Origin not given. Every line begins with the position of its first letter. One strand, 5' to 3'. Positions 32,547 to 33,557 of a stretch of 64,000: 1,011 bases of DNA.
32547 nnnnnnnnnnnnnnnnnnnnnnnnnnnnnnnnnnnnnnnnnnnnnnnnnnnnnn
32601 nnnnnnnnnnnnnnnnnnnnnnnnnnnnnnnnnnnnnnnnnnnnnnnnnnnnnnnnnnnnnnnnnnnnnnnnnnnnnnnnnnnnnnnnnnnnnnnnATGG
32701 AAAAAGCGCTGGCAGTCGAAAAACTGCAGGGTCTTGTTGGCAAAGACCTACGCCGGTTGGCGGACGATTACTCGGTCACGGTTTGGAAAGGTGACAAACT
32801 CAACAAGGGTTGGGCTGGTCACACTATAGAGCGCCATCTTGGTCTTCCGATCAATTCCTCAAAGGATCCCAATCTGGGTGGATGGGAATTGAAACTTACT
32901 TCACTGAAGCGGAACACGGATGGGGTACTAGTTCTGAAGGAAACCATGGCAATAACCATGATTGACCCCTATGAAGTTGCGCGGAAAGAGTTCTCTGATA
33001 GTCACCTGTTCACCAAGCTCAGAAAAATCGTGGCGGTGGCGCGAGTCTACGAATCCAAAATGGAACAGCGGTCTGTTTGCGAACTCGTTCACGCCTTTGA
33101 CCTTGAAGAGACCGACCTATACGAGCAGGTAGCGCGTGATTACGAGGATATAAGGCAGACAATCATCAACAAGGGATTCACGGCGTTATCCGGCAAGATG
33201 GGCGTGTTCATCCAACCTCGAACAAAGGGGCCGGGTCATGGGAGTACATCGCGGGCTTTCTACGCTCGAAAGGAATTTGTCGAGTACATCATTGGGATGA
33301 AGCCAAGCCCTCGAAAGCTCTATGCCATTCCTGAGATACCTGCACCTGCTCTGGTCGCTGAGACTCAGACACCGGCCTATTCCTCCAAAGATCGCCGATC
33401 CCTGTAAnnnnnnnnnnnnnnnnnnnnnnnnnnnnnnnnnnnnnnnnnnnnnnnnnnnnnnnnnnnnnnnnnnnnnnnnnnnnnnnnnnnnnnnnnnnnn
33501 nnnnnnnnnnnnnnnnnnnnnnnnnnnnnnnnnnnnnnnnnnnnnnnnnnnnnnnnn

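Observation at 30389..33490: Defense islet (iterons + Fic protein + intact GATC-type R-M pair) between the substrate-binding and permease genes of an ABC transporter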

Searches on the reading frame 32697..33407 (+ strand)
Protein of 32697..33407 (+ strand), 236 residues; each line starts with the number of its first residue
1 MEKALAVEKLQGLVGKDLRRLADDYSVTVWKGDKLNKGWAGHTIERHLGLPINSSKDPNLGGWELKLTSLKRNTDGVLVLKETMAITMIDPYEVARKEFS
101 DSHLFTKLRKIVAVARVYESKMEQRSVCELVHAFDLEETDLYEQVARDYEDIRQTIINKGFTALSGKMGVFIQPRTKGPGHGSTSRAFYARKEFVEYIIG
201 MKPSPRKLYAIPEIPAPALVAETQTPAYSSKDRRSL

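Call 3: search_protein_families(library=pfam, proteins=[window:32697-33407:+])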
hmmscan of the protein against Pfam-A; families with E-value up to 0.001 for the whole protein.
window:32697-33407:+ (236 aa): 2 families
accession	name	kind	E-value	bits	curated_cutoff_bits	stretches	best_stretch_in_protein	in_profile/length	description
PF02976.21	MutH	-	2.6e-10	40.5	23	1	49-123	2-78/103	DNA mismatch repair enzyme MutH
PF15515.12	MvaI_BcnI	-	2.6e-07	31.3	25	1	34-81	17-63/227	MvaI/BcnI restriction endonuclease family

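Call 8: search_protein_families(library=ncbifam, proteins=[window:32697-33407:+], max_evalue=0.01)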
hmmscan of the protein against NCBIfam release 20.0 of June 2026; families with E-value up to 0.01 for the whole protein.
window:32697-33407:+ (236 aa): 3 families
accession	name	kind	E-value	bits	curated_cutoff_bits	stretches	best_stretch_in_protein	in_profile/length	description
NF040973.1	restrict_Sau3AI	equivalog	1.1e-17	64.2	300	1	9-186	9-189/475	Sau3AI family type II restriction endonuclease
NF003458.0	PRK05070.1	equivalog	8.4e-12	44.7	243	1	7-187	13-191/223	DNA mismatch repair endonuclease MutH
TIGR02248.1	mutH_TIGR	equivalog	5.5e-09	35.5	229.9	1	8-178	10-178/217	DNA mismatch repair endonuclease MutH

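Call 10: search_solved_structures(query=window:32697-33407:+, max_evalue=1, show_alignments=2)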
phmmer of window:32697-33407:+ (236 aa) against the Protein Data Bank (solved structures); distinct sequences matched with E-value up to 1: 5.
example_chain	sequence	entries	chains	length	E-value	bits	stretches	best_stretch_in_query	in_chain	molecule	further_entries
2aoq_A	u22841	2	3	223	2.8e-06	30.4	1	8-195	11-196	DNA mismatch repair protein mutH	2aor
4pxg_A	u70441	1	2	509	0.0003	23.7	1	34-186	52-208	Type-2 restriction enzyme Sau3AI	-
1azo_A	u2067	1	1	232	0.015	18.2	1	9-194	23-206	MUTH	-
2azo_A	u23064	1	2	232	0.02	17.8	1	9-194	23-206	MUTH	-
1lem_A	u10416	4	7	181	0.63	12.9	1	34-66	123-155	LECTIN | LENTIL LECTIN | LENTIL LECTIN (ALPHA CHAIN)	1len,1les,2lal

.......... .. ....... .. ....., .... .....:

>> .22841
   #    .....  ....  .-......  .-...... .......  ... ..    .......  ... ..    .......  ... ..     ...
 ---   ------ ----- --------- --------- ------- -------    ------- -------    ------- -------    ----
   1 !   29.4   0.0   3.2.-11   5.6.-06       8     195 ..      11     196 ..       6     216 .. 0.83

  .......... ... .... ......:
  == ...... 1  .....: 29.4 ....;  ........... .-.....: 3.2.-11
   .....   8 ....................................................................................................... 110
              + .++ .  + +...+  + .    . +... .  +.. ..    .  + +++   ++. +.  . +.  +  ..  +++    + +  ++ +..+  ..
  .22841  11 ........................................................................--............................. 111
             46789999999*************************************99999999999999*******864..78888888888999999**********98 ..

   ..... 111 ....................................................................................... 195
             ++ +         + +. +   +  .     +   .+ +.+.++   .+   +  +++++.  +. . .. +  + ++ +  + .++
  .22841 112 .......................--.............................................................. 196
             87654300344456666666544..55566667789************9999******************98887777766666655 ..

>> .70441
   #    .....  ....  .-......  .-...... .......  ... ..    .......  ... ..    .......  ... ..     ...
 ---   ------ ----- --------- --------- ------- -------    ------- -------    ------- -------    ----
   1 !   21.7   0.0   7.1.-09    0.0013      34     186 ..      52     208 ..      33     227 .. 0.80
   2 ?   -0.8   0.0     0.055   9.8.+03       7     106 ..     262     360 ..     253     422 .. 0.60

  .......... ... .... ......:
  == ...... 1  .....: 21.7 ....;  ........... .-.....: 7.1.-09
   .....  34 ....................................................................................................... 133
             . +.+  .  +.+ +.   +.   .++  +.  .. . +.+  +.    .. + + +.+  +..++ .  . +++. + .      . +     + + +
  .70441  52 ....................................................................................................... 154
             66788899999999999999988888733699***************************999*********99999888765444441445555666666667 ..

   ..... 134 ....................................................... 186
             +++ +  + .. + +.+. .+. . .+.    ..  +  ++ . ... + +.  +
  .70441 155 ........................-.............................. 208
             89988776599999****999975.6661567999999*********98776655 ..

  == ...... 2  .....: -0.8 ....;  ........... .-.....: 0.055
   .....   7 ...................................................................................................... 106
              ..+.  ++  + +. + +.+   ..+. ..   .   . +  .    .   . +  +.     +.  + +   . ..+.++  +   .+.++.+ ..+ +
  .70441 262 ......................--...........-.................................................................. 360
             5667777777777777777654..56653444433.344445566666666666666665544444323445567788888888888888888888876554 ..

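Call 12: find_homologous_proteins(query=window:32697-33407:+, max_evalue=0.001)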
Query window:32697-33407:+ (236 aa): 4849 proteins with E <= 0.001 among 5192 candidates; the best 120 are listed.
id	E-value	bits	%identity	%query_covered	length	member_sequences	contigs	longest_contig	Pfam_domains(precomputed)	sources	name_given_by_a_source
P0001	1.6e-152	524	100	100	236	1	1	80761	PF02976.22,PF15515.13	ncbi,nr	ncbi:MAG: MvaI/BcnI family restriction endonuclease [Chloroflexi bacterium]|nr:MvaI/BcnI family rest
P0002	4.5e-130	450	88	97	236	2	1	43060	PF02976.22,PF15515.13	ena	-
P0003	9.9e-117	406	77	100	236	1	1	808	PF02976.22,PF15515.13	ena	-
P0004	7.4e-108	377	72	100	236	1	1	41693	PF02976.22,PF15515.13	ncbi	-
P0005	1.5e-103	363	71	100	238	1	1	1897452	PF02976.22,PF15515.13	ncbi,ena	-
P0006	2.2e-93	330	71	87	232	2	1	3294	PF02976.22,PF15515.13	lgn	-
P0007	4.4e-93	329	64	97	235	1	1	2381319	PF02976.22,PF15515.13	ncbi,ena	-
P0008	8.0e-92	325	65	96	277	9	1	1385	PF02976.22,PF15515.13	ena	-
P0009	1.5e-91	324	65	96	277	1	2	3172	PF02976.22,PF15515.13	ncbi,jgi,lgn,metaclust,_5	metaclust:\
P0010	3.4e-90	320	70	87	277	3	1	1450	PF02976.22,PF15515.13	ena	-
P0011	1.1e-89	318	67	92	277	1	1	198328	PF02976.22,PF15515.13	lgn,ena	-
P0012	4.6e-89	316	65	97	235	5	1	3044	PF02976.22,PF15515.13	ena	-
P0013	1.3e-88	314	67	91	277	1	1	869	PF02976.22,PF15515.13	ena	-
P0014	9.6e-88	312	67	87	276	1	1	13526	PF02976.22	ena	-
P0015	5.7e-87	309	63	100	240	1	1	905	PF02976.22,PF15515.13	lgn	-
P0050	5.7e-77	276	63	84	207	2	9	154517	PF02976.22,PF15515.13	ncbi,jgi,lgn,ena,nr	ncbi:MAG: hypothetical protein H0X72_04305 [Acidobacteria bacterium]|jgi:DNA mismatch repair protein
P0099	2.4e-75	271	64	84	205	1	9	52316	PF02976.22,PF15515.13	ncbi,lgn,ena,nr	ncbi:MAG: hypothetical protein ISS76_16495 [Phycisphaerae bacterium]|nr:hypothetical protein [Phycis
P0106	3.7e-75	270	62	85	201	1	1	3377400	PF02976.22,PF15515.13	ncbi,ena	-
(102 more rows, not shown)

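Call 13: find_encoding_contigs(protein=P0002, flank=8000, max_places=3)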
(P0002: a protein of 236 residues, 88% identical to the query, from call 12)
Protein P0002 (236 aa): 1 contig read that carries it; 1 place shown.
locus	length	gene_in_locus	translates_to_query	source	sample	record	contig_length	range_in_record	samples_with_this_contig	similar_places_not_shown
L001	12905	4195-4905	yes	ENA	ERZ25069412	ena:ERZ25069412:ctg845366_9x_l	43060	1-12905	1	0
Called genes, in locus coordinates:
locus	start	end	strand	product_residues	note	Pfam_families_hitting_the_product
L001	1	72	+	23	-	?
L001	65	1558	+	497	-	PF01336:tRNA_anti-codon, PF00152:tRNA-synt_2, PF01409:tRNA-synt_2d (faint)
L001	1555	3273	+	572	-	PF00496:SBP_bac_5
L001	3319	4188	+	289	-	PF01555:N6_N4_Mtase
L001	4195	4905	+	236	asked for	PF15515:MvaI_BcnI, PF02976:MutH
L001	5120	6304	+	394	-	PF02417:Chromate_transp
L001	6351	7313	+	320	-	PF19300:BPD_transp_1_N, PF00528:BPD_transp_1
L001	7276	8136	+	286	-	PF00528:BPD_transp_1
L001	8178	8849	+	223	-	PF00590:TP_methylase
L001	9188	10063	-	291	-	PF03602:Cons_hypoth95 (faint), PF01555:N6_N4_Mtase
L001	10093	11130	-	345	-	PF00348:polyprenyl_synt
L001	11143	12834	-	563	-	PF00133:tRNA-synt_1, PF01406:tRNA-synt_1e (faint), PF09334:tRNA-synt_1g, PF19303:Anticodon_3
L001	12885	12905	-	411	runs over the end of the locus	PF01546:Peptidase_M20, PF07687:M20_dimer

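Call 14: find_encoding_contigs(protein=P0004, flank=8000, max_places=3)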
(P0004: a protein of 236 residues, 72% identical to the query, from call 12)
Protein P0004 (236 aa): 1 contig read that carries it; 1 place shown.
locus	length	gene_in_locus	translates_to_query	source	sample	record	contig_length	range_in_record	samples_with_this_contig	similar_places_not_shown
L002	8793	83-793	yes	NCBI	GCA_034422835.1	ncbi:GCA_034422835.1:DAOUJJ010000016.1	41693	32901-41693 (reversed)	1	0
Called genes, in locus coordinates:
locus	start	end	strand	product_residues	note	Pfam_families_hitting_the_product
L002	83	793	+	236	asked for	PF15515:MvaI_BcnI (faint), PF02976:MutH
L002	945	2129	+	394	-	PF02417:Chromate_transp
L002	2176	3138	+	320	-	PF19300:BPD_transp_1_N, PF00528:BPD_transp_1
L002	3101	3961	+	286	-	PF00528:BPD_transp_1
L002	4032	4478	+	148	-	-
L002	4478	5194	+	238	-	PF00590:TP_methylase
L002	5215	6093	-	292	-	PF03602:Cons_hypoth95 (faint), PF01555:N6_N4_Mtase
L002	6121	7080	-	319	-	PF00348:polyprenyl_synt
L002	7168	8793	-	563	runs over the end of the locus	PF00133:tRNA-synt_1, PF09334:tRNA-synt_1g, PF19303:Anticodon_3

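Call 15: find_encoding_contigs(protein=P0005, flank=8000, max_places=3)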
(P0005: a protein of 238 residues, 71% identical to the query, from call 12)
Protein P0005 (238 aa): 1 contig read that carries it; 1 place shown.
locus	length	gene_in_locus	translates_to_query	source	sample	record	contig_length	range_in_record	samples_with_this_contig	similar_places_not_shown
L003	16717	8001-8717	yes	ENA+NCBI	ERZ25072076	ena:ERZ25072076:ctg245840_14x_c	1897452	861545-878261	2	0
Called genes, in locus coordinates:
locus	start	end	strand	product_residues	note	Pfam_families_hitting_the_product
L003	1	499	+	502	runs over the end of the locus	PF00224:PK, PF03328:HpcH_HpaI (weak), PF02887:PK_C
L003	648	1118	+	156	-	PF03449:GreA_GreB_N, PF01272:GreA_GreB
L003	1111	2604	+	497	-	PF01336:tRNA_anti-codon, PF00152:tRNA-synt_2, PF01409:tRNA-synt_2d (faint)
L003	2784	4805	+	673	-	PF00583:Acetyltransf_1, PF13508:Acetyltransf_7 (weak), PF13673:Acetyltransf_10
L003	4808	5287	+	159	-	-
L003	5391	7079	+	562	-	PF00496:SBP_bac_5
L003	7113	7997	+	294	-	PF01555:N6_N4_Mtase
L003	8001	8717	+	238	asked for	PF15515:MvaI_BcnI (weak), PF02976:MutH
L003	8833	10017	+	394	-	PF02417:Chromate_transp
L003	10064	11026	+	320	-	PF19300:BPD_transp_1_N, PF00528:BPD_transp_1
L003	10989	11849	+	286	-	PF00528:BPD_transp_1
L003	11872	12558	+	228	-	PF00590:TP_methylase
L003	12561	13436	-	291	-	PF03602:Cons_hypoth95 (faint), PF01555:N6_N4_Mtase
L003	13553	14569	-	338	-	PF00348:polyprenyl_synt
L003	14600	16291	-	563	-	PF00133:tRNA-synt_1, PF09334:tRNA-synt_1g, PF19303:Anticodon_3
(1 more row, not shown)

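Call 32: find_encoding_contigs(protein=P0050, flank=4000, max_places=4)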
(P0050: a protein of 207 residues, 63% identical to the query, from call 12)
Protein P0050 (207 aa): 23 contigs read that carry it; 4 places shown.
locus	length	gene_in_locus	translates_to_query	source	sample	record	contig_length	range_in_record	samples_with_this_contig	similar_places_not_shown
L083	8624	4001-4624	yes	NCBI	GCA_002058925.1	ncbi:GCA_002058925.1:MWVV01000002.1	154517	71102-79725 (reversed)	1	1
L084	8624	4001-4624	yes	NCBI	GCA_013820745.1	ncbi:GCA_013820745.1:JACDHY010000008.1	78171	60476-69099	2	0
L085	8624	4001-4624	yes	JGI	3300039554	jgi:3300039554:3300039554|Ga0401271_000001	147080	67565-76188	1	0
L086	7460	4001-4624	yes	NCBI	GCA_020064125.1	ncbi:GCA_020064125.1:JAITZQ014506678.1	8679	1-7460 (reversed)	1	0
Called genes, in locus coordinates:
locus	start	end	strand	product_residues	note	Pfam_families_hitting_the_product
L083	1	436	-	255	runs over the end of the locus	PF03808:Glyco_tran_WecG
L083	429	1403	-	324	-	PF00756:Esterase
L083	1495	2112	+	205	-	PF11026:DUF2721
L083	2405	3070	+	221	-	-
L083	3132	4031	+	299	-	PF02086:MethyltransfD12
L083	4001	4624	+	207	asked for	PF15515:MvaI_BcnI, PF02976:MutH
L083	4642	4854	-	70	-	PF13560:HTH_31, PF12844:HTH_19, PF01381:HTH_3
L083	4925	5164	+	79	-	-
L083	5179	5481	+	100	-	-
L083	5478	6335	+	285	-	PF01555:N6_N4_Mtase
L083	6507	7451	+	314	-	-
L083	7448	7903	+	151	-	PF00578:AhpC-TSA, PF08534:Redoxin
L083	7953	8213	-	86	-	-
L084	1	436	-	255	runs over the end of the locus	PF03808:Glyco_tran_WecG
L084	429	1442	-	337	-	PF00756:Esterase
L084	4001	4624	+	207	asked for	PF15515:MvaI_BcnI, PF02976:MutH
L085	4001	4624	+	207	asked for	PF15515:MvaI_BcnI, PF02976:MutH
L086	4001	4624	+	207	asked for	PF15515:MvaI_BcnI, PF02976:MutH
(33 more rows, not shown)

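Call 33: find_encoding_contigs(protein=P0099, flank=4000, max_places=3)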
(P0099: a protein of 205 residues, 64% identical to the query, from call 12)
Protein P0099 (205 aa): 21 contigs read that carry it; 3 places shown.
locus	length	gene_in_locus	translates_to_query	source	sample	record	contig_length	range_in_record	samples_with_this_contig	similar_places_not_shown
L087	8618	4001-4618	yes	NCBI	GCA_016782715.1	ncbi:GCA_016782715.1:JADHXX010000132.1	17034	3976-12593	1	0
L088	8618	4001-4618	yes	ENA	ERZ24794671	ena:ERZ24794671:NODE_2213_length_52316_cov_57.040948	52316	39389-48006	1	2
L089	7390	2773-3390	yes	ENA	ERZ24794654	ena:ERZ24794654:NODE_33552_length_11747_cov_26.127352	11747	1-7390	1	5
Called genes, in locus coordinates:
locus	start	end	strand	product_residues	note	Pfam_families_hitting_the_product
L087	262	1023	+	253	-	PF02633:Creatininase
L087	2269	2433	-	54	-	-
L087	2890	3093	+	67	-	PF13560:HTH_31, PF12844:HTH_19, PF13443:HTH_26 (weak), PF01381:HTH_3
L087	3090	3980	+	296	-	PF02086:MethyltransfD12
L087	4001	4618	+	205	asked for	PF15515:MvaI_BcnI (weak), PF02976:MutH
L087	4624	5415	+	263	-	PF01555:N6_N4_Mtase, PF01170:UPF0020, PF13847:Methyltransf_31, PF08241:Methyltransf_11, PF13649:Methyltransf_25, PF01555:N6_N4_Mtase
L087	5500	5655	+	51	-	PF01797:Y1_Tnp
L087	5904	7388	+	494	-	PF01566:Nramp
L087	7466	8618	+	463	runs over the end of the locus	PF02447:GntP_permease, PF03600:CitMHS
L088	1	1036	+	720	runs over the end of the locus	PF10142:PhoPQ_related, PF02633:Creatininase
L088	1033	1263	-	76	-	-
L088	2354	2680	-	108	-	-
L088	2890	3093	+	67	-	PF13560:HTH_31, PF12844:HTH_19, PF13443:HTH_26 (weak), PF01381:HTH_3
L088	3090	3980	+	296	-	PF02086:MethyltransfD12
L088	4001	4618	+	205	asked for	PF15515:MvaI_BcnI (weak), PF02976:MutH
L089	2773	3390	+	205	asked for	PF15515:MvaI_BcnI (weak), PF02976:MutH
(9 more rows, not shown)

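Call 34: find_encoding_contigs(protein=P0106, flank=4000, max_places=2)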
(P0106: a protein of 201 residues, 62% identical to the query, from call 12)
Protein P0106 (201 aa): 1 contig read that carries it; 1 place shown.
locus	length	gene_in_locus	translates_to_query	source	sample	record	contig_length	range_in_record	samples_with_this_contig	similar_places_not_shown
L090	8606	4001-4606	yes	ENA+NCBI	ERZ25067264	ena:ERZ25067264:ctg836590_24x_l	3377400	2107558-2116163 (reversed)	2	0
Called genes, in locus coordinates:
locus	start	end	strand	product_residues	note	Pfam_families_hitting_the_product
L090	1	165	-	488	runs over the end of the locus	PF13522:GATase_6, PF13537:GATase_7, PF00156:Pribosyltran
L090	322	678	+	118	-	PF13650:Asp_protease_2 (weak), PF13975:gag-asp_proteas (weak)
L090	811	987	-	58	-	PF15919:HicB_lk_antitox (weak)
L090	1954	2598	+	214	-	PF03807:F420_oxidored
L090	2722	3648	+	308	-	PF01555:N6_N4_Mtase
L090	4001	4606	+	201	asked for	PF15515:MvaI_BcnI, PF02976:MutH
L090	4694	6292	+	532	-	PF00501:AMP-binding, PF13193:AMP-binding_C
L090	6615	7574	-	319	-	PF00296:Bac_luciferase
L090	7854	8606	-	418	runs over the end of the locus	PF05816:TelA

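Call 36: search_protein_families(library=padloc, max_evalue=0.001, proteins=[window:32697-33407:+])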
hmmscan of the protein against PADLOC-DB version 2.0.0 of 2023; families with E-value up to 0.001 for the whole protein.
window:32697-33407:+ (236 aa): 1 family
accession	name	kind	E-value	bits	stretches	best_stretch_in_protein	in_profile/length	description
PDLC03553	REase_II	-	1.4e-12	45.1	1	35-186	62-219/527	Type II restriction enzyme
